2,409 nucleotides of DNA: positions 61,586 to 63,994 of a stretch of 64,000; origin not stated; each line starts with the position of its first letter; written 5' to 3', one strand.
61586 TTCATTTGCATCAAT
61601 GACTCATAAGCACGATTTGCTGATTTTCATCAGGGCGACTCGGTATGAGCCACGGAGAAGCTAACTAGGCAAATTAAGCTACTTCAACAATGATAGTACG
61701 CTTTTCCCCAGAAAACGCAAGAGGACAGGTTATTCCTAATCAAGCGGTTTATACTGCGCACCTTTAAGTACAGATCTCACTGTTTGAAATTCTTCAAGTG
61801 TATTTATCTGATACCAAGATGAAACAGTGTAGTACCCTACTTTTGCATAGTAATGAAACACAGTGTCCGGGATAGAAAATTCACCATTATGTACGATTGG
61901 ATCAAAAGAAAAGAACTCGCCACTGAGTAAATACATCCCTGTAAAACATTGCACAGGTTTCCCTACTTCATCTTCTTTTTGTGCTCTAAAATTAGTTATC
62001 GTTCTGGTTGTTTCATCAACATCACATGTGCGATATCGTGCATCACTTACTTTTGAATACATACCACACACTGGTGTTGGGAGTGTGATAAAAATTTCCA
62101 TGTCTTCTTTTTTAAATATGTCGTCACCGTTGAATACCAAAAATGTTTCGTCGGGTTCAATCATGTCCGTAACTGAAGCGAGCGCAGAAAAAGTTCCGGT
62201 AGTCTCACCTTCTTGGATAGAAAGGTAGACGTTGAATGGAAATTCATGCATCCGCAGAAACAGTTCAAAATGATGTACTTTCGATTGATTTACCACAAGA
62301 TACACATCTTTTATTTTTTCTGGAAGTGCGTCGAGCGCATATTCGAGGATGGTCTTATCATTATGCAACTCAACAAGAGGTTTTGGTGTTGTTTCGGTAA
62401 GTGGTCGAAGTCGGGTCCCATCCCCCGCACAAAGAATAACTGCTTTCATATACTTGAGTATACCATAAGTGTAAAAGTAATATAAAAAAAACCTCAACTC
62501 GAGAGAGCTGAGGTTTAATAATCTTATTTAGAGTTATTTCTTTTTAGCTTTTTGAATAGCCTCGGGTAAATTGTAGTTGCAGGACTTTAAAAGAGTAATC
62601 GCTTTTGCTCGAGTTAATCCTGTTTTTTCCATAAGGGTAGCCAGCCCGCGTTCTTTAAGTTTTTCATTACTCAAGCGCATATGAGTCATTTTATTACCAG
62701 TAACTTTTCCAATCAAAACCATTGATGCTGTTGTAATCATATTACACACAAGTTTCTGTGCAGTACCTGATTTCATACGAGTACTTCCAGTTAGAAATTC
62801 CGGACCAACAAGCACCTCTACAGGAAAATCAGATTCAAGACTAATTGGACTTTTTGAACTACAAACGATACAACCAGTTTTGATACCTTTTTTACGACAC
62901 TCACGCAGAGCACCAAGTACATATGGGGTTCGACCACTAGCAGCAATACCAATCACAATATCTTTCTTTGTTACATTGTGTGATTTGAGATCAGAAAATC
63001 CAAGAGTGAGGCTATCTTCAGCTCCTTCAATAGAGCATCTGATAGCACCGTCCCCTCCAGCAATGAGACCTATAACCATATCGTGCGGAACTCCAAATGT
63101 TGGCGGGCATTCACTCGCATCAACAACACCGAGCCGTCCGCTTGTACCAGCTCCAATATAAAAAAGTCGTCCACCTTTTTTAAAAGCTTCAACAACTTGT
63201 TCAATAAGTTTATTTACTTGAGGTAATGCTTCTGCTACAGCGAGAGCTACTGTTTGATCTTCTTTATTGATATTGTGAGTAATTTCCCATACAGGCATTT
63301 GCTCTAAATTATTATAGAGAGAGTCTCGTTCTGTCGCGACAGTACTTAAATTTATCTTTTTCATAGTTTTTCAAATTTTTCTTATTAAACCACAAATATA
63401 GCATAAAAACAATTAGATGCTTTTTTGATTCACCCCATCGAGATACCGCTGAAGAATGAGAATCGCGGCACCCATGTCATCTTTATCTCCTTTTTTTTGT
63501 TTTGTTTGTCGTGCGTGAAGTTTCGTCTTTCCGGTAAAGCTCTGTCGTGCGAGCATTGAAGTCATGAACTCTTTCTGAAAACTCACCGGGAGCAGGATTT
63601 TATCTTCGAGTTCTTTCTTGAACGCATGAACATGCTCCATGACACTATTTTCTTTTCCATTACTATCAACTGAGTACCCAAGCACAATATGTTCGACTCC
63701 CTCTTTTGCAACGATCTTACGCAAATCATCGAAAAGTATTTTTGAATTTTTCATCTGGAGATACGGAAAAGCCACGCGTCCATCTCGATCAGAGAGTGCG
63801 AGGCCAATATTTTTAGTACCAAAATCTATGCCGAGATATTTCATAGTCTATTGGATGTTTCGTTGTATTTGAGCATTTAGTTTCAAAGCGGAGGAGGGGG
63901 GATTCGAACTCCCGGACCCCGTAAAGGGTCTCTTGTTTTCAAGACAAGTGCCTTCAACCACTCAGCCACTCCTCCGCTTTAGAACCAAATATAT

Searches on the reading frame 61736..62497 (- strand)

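Call 19: search_protein_families(library=pfam, proteins=[window:61736-62497:-], max_evalue=0.01)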
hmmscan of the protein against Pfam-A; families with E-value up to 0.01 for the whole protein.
window:61736-62497:- (253 aa): 3 families
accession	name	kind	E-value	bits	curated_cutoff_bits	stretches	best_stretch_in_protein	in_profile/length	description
PF00483.29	NTP_transferase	-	1.5e-18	67.7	21.2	1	18-133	1-117/245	Nucleotidyl transferase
PF12804.13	NTP_transf_3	-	2.9e-10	41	27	1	19-128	1-98/160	MobA-like NTP transferase domain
PF01128.25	IspD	-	0.00033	20.9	27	1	18-124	2-100/221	2-C-methyl-D-erythritol 4-phosphate cytidylyltransferase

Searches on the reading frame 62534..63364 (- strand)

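Call 19: search_protein_families(library=pfam, proteins=[window:62534-63364:-], max_evalue=0.01)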
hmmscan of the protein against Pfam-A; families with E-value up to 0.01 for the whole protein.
window:62534-63364:- (276 aa): 5 families
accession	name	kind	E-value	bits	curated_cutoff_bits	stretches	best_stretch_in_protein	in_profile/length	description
PF22645.1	GKRP_SIS_N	-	1.4e-20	73.5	27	1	50-156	2-112/113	Glucokinase regulatory protein N-terminal SIS domain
PF01380.27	SIS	-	2.1e-11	44.2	25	1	129-212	49-130/131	SIS domain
PF22198.1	GKRP_SIS_2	-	6.2e-08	33.1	27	1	50-104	7-61/191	Glucokinase regulatory protein, second SIS domain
PF13580.11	SIS_2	-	2.9e-06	27.8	27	1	44-163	15-133/138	SIS domain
PF14555.12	UBA_4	-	0.00015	21.9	21.8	1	242-271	5-34/43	UBA-like domain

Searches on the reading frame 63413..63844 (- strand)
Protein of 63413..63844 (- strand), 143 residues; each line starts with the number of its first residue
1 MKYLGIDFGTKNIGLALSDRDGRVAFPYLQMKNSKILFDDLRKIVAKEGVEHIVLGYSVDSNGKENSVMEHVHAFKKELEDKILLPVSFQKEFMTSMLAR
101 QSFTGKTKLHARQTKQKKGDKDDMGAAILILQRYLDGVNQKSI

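Call 19: search_protein_families(library=pfam, proteins=[window:63413-63844:-], max_evalue=0.01)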
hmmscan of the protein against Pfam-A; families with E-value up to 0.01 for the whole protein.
window:63413-63844:- (143 aa): 1 family
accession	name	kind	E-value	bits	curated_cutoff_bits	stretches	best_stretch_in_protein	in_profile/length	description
PF03652.20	RuvX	-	1.1e-28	100.6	29.2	1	1-136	1-133/134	Holliday junction resolvase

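Call 52: find_encoding_contigs(protein=window:63413-63844:-, flank=10000, max_places=2)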
Protein window:63413-63844:- (143 aa): 1 contig read that carries it; 1 place shown.
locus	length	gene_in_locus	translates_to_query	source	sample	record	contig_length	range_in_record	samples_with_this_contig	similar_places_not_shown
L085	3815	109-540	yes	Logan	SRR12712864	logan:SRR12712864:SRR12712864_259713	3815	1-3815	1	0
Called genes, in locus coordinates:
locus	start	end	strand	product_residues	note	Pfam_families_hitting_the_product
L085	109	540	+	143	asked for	PF03652:RuvX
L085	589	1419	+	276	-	PF13580:SIS_2 (weak), PF22198:GKRP_SIS_2, PF22645:GKRP_SIS_N, PF01380:SIS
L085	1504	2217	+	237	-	PF00483:NTP_transferase, PF12804:NTP_transf_3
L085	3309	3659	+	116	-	PF01588:tRNA_bind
